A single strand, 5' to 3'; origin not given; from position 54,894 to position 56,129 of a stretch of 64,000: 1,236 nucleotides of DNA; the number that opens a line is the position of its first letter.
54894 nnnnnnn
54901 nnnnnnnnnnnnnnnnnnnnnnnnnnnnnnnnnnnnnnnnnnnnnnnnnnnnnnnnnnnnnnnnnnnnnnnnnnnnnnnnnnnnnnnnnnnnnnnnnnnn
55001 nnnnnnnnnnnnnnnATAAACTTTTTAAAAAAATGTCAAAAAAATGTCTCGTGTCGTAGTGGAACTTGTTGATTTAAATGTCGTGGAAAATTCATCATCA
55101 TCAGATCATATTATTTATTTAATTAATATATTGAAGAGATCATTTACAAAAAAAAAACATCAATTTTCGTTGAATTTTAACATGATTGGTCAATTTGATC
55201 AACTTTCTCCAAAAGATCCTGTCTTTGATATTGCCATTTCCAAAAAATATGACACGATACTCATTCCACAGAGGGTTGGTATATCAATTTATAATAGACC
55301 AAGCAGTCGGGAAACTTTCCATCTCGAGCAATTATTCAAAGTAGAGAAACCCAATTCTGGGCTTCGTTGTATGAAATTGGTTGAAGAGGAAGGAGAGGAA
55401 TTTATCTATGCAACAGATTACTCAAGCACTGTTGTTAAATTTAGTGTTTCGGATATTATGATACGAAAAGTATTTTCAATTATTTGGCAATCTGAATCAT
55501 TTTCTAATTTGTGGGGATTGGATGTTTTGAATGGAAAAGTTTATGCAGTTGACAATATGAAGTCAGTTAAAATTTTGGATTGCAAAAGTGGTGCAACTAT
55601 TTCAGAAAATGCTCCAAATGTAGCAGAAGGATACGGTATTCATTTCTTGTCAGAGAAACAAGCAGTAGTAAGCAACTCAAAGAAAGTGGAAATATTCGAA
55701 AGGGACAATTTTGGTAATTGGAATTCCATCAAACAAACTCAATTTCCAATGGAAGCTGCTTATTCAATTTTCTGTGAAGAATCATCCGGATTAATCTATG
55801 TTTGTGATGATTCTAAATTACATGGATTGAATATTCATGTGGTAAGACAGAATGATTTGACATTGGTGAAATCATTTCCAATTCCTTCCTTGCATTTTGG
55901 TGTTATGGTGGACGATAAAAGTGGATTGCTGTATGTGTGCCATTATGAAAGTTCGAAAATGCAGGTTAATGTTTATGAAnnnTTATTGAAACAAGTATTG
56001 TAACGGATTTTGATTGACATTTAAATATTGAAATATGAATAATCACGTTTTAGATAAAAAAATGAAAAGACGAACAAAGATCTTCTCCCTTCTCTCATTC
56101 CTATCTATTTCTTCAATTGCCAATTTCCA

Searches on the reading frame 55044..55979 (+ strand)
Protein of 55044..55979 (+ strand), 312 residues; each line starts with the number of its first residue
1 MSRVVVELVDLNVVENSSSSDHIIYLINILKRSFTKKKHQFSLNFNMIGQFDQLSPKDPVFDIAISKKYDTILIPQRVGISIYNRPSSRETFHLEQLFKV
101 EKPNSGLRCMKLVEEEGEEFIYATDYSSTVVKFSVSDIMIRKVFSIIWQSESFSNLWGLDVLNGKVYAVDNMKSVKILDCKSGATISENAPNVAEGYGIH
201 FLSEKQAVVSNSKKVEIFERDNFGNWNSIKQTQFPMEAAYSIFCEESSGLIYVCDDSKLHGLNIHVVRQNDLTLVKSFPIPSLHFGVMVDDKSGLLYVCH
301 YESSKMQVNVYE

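Call 4: search_protein_families(library=pfam, proteins=[window:55044-55979:+], max_evalue=0.01)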
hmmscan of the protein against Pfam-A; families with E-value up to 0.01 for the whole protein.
window:55044-55979:+ (312 aa): 0 families

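Call 41: search_solved_structures(query=window:55044-55979:+, max_evalue=1)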
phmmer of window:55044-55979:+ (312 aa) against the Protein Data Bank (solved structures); distinct sequences matched with E-value up to 1: 7.
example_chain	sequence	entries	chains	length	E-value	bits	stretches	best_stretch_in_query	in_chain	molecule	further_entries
1ijq_A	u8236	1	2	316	0.16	14.5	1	107-203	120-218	LOW-DENSITY LIPOPROTEIN RECEPTOR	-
3p5b_L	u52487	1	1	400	0.24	13.9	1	108-203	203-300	Low density lipoprotein receptor variant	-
3p5c_L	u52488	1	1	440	0.27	13.7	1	108-203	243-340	Low density lipoprotein receptor variant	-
1n7d_A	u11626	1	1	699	0.67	12.4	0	111-202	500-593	Low-density lipoprotein receptor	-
9coo_R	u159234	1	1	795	0.71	12.4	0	108-202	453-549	Low-density lipoprotein receptor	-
3m0c_C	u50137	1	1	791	0.71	12.4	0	108-202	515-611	Low-density lipoprotein receptor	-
9bd8_B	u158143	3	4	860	0.8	12.2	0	108-202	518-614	Low-density lipoprotein receptor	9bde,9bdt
